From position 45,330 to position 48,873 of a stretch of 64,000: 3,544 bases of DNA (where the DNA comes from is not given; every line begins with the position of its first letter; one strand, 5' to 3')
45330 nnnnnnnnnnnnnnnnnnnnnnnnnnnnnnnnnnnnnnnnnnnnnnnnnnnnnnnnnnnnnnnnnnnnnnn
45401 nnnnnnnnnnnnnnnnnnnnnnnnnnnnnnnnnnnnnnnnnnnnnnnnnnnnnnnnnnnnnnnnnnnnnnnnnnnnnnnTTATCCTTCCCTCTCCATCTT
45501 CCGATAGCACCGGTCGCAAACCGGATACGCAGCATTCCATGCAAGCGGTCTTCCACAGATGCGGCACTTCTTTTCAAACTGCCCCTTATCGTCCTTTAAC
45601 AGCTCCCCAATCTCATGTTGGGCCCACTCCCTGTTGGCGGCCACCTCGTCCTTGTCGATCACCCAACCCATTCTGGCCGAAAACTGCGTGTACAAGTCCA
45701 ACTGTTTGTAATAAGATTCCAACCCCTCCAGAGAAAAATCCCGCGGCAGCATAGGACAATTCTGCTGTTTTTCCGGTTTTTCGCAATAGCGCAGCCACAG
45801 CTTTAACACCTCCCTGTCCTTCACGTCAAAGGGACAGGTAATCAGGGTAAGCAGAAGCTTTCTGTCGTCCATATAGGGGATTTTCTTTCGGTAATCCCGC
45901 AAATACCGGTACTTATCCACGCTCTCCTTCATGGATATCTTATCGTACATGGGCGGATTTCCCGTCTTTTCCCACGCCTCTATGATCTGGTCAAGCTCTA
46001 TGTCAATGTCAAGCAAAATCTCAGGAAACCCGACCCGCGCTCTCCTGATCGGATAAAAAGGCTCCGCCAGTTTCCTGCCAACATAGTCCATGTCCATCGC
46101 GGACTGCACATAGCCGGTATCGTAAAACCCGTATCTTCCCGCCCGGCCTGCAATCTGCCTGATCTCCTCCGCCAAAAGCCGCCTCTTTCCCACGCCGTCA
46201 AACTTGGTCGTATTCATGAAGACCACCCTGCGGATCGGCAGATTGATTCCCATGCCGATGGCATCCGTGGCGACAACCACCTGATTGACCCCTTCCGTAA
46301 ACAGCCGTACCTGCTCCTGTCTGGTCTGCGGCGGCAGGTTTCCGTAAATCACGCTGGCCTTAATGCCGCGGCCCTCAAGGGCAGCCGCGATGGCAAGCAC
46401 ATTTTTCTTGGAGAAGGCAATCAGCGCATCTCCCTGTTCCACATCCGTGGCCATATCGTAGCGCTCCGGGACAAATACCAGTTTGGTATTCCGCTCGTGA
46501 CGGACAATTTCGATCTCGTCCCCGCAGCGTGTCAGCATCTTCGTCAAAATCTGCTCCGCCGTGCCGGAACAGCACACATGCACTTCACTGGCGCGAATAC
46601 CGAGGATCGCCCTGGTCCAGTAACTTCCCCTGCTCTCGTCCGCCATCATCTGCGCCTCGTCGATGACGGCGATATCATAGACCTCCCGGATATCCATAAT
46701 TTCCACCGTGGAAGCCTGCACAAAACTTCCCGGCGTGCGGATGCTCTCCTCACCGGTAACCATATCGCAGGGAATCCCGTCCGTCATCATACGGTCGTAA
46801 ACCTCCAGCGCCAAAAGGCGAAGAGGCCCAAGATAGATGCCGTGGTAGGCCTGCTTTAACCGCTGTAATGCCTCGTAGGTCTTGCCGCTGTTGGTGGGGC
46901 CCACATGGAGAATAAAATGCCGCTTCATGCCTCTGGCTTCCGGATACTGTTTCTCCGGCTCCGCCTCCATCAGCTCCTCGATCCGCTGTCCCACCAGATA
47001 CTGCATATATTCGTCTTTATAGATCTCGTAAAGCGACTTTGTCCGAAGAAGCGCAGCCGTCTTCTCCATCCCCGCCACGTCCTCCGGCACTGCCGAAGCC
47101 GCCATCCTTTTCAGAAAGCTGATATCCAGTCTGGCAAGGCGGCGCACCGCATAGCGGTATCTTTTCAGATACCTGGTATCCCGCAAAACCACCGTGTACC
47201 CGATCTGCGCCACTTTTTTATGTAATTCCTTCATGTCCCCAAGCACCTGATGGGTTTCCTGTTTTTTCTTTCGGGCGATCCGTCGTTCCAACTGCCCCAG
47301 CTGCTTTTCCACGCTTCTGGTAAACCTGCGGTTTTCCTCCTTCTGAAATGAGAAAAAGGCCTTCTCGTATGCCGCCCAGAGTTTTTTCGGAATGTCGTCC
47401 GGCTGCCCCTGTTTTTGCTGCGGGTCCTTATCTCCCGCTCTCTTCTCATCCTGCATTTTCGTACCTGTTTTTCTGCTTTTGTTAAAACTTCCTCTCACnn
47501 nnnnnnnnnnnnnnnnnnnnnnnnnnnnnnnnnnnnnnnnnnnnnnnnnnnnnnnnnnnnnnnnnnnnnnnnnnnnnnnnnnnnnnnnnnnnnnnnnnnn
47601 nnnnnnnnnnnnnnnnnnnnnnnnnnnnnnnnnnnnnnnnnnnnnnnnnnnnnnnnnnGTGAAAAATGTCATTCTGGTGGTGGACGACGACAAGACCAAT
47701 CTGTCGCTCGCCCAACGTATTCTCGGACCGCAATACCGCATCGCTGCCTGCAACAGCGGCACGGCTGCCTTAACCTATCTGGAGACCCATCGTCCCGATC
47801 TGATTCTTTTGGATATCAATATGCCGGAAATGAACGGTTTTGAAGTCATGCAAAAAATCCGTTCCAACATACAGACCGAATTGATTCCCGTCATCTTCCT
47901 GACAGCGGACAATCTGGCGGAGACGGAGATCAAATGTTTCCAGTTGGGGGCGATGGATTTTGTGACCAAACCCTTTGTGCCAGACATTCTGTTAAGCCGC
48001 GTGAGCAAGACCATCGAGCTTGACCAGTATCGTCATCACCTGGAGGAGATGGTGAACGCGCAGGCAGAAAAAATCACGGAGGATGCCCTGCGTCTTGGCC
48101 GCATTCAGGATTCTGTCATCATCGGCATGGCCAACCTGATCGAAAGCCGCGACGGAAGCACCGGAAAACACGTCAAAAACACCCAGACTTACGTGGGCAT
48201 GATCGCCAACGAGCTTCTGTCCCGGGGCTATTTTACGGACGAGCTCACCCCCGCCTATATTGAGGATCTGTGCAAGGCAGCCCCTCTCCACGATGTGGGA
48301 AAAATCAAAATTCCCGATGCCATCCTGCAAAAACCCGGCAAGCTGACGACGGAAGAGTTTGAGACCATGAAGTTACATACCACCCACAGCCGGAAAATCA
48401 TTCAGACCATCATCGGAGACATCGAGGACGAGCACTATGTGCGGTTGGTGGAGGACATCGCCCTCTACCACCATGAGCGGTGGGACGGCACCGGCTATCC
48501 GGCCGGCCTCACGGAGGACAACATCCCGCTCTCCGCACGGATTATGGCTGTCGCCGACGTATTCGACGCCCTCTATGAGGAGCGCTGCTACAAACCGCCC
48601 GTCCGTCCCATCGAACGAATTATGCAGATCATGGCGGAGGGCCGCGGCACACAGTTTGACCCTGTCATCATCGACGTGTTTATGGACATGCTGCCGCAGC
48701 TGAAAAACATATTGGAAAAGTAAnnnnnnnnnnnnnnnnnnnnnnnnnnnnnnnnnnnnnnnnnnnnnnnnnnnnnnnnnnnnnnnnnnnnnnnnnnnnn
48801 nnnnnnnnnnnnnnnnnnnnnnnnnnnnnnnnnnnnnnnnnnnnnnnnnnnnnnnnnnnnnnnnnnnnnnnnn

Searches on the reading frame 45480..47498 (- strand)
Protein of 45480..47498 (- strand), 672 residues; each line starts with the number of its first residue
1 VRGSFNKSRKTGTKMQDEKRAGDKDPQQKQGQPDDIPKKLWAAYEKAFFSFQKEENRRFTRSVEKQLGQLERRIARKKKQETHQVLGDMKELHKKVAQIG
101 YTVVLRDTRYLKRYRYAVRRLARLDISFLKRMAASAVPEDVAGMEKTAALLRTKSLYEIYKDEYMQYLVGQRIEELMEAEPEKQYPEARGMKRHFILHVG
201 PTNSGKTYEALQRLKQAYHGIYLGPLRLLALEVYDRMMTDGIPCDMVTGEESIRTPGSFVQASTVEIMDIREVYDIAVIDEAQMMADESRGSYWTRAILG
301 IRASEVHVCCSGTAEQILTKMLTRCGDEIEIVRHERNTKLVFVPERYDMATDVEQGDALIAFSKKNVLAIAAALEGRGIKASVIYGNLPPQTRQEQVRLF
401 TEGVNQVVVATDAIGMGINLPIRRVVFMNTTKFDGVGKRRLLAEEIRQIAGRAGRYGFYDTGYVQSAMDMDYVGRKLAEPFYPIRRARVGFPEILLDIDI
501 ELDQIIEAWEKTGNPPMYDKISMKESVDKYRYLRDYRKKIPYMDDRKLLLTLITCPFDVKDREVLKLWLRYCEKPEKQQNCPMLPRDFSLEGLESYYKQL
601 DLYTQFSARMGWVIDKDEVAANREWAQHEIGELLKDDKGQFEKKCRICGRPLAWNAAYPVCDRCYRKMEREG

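Call 70: search_protein_families(library=pfam, proteins=[window:45480-47498:-], max_evalue=0.00001)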
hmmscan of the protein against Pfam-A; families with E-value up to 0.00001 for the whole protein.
window:45480-47498:- (672 aa): 2 families
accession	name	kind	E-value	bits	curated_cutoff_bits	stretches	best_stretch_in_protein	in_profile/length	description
PF22527.2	DEXQc_Suv3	-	2.6e-63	212.6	27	1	181-334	1-154/154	DEXQ-box helicase domain of Suv3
PF00271.37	Helicase_C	-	1e-14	55.1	23.5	1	354-457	14-110/110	Helicase conserved C-terminal domain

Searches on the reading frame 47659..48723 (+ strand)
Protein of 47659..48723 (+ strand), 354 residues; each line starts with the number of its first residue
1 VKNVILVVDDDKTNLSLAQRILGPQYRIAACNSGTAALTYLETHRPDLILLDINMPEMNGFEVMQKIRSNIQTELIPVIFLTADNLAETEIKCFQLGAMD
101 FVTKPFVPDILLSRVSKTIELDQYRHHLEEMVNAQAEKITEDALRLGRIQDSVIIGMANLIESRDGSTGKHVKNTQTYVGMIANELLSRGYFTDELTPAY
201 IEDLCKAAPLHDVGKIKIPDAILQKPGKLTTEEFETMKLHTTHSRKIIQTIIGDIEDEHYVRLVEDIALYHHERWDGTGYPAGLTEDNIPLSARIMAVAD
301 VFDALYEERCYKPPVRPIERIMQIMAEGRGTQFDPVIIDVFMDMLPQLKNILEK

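Call 24: search_protein_families(library=pfam, proteins=[window:47659-48723:+])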
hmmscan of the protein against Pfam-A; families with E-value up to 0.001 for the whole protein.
window:47659-48723:+ (354 aa): 3 families
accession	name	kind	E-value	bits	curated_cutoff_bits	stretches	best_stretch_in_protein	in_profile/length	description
PF13487.12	HD_5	-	9.3e-33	113.8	27.2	1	158-336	4-169/170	HD domain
PF00072.30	Response_reg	-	1.5e-29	102.8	30.2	1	5-115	1-110/111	Response regulator receiver domain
PF01966.28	HD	-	1.9e-19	70.5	22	1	169-304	2-115/116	HD domain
